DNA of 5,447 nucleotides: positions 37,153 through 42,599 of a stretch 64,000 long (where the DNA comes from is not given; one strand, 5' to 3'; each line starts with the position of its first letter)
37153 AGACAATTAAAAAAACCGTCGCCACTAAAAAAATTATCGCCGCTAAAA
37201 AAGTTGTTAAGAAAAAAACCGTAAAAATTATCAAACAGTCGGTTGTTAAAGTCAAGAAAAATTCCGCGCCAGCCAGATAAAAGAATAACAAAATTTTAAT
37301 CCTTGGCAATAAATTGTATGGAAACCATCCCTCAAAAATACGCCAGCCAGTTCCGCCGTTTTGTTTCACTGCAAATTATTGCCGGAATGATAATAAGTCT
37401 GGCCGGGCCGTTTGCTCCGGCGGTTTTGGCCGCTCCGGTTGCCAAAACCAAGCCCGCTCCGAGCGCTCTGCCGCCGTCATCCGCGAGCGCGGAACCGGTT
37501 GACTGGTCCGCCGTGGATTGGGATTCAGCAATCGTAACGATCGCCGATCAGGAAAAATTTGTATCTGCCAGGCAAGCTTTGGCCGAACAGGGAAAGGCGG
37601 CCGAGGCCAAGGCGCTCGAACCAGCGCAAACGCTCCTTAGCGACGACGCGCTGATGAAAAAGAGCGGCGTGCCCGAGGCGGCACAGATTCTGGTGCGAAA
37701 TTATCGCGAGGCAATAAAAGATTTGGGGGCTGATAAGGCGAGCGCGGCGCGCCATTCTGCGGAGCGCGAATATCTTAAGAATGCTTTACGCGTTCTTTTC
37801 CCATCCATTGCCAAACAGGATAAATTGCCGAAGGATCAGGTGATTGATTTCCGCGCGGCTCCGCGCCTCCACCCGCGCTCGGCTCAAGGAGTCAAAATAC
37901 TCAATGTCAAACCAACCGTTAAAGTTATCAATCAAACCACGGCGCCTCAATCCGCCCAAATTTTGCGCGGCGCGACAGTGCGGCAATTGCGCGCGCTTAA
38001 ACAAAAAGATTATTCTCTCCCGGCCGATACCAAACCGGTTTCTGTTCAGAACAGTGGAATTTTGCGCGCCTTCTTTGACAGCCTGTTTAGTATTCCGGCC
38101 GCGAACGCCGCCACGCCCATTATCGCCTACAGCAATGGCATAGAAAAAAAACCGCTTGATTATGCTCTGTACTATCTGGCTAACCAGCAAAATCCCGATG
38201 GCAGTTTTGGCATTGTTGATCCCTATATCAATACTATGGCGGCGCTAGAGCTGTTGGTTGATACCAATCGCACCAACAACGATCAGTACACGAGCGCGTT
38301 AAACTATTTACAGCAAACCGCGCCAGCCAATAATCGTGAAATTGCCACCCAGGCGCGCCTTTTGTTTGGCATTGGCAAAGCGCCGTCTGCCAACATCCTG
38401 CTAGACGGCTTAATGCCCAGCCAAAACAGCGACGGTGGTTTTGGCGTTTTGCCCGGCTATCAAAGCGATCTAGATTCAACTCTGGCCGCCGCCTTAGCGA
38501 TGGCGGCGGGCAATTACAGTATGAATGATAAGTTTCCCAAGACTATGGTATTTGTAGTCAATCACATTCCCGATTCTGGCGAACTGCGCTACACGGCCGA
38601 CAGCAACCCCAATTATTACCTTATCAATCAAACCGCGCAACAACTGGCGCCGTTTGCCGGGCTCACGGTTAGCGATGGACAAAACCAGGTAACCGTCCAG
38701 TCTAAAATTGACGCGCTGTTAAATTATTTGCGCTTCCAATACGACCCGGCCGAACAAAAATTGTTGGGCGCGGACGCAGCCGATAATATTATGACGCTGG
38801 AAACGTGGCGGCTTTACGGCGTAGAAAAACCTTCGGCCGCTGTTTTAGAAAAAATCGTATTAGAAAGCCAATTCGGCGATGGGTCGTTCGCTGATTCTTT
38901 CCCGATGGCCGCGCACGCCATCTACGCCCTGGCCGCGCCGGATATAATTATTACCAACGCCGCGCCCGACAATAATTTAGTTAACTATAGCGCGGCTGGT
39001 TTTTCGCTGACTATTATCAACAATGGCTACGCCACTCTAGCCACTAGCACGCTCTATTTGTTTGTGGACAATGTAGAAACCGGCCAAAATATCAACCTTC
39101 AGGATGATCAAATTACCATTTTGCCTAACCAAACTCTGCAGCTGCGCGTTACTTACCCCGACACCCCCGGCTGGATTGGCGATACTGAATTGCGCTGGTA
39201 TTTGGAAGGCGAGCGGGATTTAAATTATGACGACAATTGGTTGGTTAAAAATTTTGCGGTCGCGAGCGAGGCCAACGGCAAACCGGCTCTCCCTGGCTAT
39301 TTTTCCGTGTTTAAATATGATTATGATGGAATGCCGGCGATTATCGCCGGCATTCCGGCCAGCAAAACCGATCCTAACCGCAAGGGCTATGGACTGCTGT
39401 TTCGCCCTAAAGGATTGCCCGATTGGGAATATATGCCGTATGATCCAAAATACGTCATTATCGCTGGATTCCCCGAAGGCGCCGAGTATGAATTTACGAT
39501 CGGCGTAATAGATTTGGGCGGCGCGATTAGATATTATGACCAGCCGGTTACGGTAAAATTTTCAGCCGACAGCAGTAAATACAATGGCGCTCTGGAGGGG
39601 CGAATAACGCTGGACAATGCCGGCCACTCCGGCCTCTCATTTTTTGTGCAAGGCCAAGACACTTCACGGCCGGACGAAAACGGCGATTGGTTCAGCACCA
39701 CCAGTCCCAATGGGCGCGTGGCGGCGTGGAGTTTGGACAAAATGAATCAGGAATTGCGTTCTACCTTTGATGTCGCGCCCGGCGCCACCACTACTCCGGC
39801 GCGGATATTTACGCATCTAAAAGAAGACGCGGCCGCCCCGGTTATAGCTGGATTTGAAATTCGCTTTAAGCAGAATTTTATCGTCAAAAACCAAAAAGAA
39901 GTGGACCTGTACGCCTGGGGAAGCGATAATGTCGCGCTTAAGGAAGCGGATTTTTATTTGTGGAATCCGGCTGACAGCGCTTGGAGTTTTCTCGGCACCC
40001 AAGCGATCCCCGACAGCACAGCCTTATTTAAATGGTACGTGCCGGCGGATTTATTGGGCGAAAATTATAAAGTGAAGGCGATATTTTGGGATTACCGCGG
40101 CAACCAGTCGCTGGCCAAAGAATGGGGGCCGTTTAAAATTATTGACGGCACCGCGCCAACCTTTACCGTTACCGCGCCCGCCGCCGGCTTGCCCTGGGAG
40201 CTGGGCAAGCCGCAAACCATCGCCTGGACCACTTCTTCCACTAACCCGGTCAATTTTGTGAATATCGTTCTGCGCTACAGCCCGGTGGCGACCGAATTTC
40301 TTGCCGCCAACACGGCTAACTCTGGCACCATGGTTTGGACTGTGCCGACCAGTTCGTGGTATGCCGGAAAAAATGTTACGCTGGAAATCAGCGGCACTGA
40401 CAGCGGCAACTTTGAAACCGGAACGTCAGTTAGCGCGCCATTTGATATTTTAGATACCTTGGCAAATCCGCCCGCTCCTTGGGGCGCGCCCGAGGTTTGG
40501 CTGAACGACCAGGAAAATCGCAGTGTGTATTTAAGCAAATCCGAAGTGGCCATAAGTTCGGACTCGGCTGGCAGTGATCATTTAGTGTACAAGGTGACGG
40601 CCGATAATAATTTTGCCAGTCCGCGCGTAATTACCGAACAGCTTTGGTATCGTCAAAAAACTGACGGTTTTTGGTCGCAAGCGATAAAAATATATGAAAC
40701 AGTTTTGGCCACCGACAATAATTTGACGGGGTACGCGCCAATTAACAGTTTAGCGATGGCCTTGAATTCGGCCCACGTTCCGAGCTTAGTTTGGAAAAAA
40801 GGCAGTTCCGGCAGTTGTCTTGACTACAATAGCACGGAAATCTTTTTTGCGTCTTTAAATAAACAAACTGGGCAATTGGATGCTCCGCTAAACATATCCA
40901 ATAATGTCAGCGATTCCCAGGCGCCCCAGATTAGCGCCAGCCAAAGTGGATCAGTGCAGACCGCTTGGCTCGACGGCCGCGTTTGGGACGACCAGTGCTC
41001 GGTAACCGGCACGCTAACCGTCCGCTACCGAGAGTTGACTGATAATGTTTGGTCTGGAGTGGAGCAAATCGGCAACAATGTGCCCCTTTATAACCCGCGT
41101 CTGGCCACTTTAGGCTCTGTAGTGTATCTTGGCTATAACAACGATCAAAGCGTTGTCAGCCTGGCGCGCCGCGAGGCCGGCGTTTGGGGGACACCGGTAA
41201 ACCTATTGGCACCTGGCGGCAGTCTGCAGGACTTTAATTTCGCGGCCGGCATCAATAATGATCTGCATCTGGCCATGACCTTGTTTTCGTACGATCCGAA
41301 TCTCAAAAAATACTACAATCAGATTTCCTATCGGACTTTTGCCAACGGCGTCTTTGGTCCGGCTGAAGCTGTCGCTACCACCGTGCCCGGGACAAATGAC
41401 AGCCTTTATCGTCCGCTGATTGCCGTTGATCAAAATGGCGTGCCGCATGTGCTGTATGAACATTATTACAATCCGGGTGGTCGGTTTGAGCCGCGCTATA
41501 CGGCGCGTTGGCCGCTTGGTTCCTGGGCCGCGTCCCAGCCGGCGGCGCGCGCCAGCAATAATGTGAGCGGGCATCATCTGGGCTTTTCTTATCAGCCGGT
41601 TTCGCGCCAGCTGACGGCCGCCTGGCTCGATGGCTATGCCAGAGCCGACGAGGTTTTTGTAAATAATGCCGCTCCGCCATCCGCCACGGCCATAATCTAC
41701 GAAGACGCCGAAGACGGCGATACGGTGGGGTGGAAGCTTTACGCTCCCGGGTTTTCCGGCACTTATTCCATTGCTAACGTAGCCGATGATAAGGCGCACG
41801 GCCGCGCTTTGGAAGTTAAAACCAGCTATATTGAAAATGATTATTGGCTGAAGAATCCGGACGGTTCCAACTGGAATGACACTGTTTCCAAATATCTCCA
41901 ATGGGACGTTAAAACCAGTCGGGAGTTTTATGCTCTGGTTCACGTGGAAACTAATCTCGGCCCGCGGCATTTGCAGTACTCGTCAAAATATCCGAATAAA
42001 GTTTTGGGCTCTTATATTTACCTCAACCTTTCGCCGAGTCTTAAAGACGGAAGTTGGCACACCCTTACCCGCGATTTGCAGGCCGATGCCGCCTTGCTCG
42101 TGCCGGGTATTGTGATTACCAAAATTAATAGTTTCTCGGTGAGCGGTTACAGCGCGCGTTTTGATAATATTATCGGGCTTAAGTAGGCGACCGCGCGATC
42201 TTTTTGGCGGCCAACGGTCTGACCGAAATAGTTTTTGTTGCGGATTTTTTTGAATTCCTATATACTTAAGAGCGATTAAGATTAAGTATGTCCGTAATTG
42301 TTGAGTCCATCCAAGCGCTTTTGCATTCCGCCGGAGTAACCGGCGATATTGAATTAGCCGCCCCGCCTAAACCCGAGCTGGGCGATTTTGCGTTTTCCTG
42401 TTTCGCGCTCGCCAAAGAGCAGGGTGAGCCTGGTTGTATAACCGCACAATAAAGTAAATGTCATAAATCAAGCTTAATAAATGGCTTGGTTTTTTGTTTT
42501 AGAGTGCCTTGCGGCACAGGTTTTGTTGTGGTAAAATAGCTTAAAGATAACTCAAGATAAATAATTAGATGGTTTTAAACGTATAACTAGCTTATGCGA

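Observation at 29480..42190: Accessory surface-protein island with two giant secreted proteins and AT-rich cargo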

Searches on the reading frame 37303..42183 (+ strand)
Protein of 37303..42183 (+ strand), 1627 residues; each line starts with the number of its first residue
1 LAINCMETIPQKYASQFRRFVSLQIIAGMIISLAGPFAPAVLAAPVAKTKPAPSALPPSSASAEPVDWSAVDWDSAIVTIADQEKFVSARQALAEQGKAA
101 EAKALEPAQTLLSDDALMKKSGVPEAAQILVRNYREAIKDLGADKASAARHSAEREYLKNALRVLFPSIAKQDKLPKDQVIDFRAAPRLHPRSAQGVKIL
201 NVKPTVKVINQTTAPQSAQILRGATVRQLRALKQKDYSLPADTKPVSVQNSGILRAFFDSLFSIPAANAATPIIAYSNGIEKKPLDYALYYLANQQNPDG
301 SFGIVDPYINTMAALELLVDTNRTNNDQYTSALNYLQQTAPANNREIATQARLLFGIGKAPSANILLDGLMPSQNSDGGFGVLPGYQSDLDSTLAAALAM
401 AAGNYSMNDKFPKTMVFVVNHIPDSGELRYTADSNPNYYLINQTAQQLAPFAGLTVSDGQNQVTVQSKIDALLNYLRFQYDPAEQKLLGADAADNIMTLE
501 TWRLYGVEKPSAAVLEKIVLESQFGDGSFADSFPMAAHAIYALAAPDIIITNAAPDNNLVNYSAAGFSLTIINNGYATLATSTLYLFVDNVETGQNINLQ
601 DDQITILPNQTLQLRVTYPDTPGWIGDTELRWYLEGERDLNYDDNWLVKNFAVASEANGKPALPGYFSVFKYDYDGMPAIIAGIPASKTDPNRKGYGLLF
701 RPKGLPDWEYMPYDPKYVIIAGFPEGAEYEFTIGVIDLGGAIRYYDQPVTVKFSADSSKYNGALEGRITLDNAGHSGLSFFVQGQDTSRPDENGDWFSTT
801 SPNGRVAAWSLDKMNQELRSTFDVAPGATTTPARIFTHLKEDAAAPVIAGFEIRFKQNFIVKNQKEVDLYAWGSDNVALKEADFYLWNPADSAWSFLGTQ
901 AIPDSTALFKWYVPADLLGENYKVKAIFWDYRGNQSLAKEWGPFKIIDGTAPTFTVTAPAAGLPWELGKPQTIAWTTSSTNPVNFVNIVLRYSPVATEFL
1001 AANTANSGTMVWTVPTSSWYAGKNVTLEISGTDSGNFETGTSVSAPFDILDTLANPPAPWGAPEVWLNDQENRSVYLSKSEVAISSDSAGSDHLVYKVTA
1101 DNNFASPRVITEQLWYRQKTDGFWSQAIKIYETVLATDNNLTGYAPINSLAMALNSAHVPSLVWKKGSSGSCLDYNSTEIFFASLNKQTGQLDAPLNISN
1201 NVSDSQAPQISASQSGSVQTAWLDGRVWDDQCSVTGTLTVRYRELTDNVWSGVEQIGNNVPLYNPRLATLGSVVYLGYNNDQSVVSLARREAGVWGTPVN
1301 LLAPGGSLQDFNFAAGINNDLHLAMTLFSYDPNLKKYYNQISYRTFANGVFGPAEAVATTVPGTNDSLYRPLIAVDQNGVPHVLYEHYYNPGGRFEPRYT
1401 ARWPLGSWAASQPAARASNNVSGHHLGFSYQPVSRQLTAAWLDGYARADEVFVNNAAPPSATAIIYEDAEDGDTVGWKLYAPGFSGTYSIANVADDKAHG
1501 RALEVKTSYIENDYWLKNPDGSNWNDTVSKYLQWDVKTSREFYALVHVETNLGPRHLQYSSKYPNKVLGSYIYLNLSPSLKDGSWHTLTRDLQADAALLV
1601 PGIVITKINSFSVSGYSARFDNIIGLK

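Call 6: search_protein_families(library=pfam, proteins=[window:37303-42183:+], max_evalue=0.1)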
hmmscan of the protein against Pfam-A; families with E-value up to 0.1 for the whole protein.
window:37303-42183:+ (1627 aa): 3 families
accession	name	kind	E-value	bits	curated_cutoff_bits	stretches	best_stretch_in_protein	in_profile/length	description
PF10342.15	Kre9_KNH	-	0.00035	21.7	24.6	1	959-1029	2-75/94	Kre9/KNH-like N-terminal Ig-like domain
PF07705.17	CARDB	-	0.0022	18.6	22.7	1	545-599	1-54/101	CARDB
PF21174.3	Glce_b_sandwich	-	0.0074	16.8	27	1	1524-1596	21-93/123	D-glucuronyl C5-epimerase, beta-sandwich domain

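Call 7: search_protein_families(library=ncbifam, proteins=[window:37303-42183:+], max_evalue=0.1)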
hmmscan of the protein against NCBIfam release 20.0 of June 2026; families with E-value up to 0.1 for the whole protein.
window:37303-42183:+ (1627 aa): 1 family
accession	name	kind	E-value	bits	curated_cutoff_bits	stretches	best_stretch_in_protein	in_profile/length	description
NF053823.1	SCO2321_fam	equivalog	0.00061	18.8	300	1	342-405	101-163/405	SCO2321 family membrane protein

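Call 54: find_homologous_proteins(query=window:37303-42183:+)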
Query window:37303-42183:+ (1627 aa): 7 proteins with E <= 0.001 among 8000 candidates.
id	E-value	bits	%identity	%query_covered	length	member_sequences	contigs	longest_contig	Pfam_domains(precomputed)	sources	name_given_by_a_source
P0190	0.0e+0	3711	100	100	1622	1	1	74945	-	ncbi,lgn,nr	ncbi:MAG: hypothetical protein Q7K39_00705 [Candidatus Magasanikbacteria bacterium]|nr:hypothetical 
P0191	0.0e+0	1249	36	89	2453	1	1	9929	PF21174.4,PF13715.13,PF16371.13,PF15976.12,PF17802.8,PF13620.13,PF09430.17,PF22904.4,PF17210.10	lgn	-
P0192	3.0e-264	898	36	89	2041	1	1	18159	PF00801.27,PF18911.7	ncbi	-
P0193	2.8e-235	802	42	48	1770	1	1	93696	PF21174.4,PF13715.13,PF25020.2,PF16410.11,PF14686.13,PF16371.13,PF17802.8,PF13620.13,PF09430.17,PF22904.4,PF17210.10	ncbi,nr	ncbi:MAG: carboxypeptidase regulatory-like domain-containing protein [Candidatus Magasanikbacteria b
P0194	1.5e-229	783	34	88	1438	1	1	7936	-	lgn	-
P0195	4.9e-142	493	29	79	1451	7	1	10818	-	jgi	-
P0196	7.2e-6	42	27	18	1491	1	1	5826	PF11797.15,PF00092.35,PF13519.13,PF13243.13,PF01835.26,PF00432.28,PF13249.13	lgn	-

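Call 68: search_solved_structures(query=A6, max_evalue=1, show_alignments=0)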
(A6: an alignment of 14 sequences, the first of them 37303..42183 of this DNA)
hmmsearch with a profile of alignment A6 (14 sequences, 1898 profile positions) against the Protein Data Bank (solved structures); distinct sequences matched with E-value up to 1: 22.
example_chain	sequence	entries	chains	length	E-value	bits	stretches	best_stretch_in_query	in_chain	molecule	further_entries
7xr7_A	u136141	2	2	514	3.3e-06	28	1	352-420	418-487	SQHop_cyclase_C domain-containing protein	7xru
7xq4_A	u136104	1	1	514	3.4e-06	28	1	352-420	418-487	SQHop_cyclase_C domain-containing protein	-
8zg1_A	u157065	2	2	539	3.7e-06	27.9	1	352-420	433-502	Squalene cyclase C-terminal domain-containing protein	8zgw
8zg0_A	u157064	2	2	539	4.1e-06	27.7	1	352-420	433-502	Squalene cyclase C-terminal domain-containing protein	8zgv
7xqz_A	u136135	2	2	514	5.9e-06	27.2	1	352-420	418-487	SQHop_cyclase_C domain-containing protein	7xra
8zg5_A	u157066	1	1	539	7.1e-06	26.9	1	352-420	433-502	Squalene cyclase C-terminal domain-containing protein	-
8q6t_I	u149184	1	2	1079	7.7e-05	23.5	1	1460-1552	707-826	Titin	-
3mpc_A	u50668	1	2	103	0.00033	21.4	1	1462-1550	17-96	Fn3-like protein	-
5g56_A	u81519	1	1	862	0.0071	17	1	1462-1551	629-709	CARBOHYDRATE BINDING FAMILY 6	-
2edd_A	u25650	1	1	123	0.0098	16.5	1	1440-1534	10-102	Netrin receptor DCC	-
8g4l_bm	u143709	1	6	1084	0.012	16.2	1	1431-1562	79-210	Titin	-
1k85_A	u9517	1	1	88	0.02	15.5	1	1451-1544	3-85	CHITINASE A1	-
1gsz_A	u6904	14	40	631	0.03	14.9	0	357-408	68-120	SQUALENE--HOPENE CYCLASE | SQUALENE-HOPENE CYCLASE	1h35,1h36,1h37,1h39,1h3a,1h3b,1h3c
2sqc_A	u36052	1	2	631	0.03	14.9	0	357-408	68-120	SQUALENE-HOPENE CYCLASE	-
3sqc_A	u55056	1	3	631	0.03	14.9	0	357-408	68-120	SQUALENE--HOPENE CYCLASE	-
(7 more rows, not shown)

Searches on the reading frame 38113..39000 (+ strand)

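Call 59: search_protein_families(library=pfam, proteins=[window:38113-39000:+], max_evalue=0.01)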
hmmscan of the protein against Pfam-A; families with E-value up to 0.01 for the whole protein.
window:38113-39000:+ (296 aa): 1 family
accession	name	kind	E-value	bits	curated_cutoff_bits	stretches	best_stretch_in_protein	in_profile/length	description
PF13249.12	SQHop_cyclase_N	-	0.0016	18.1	26.2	0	93-130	47-84/291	Squalene-hopene cyclase N-terminal domain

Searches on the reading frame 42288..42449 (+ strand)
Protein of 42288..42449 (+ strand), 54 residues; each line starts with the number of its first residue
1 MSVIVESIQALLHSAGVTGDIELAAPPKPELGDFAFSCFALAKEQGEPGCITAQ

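Call 59: search_protein_families(library=pfam, proteins=[window:42288-42449:+], max_evalue=0.01)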
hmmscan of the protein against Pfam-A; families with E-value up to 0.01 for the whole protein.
window:42288-42449:+ (54 aa): 1 family
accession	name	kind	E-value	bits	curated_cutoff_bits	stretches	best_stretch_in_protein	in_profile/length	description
PF03485.21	Arg_tRNA_synt_N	-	0.00026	22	21.5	1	4-47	3-51/85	Arginyl tRNA synthetase N terminal domain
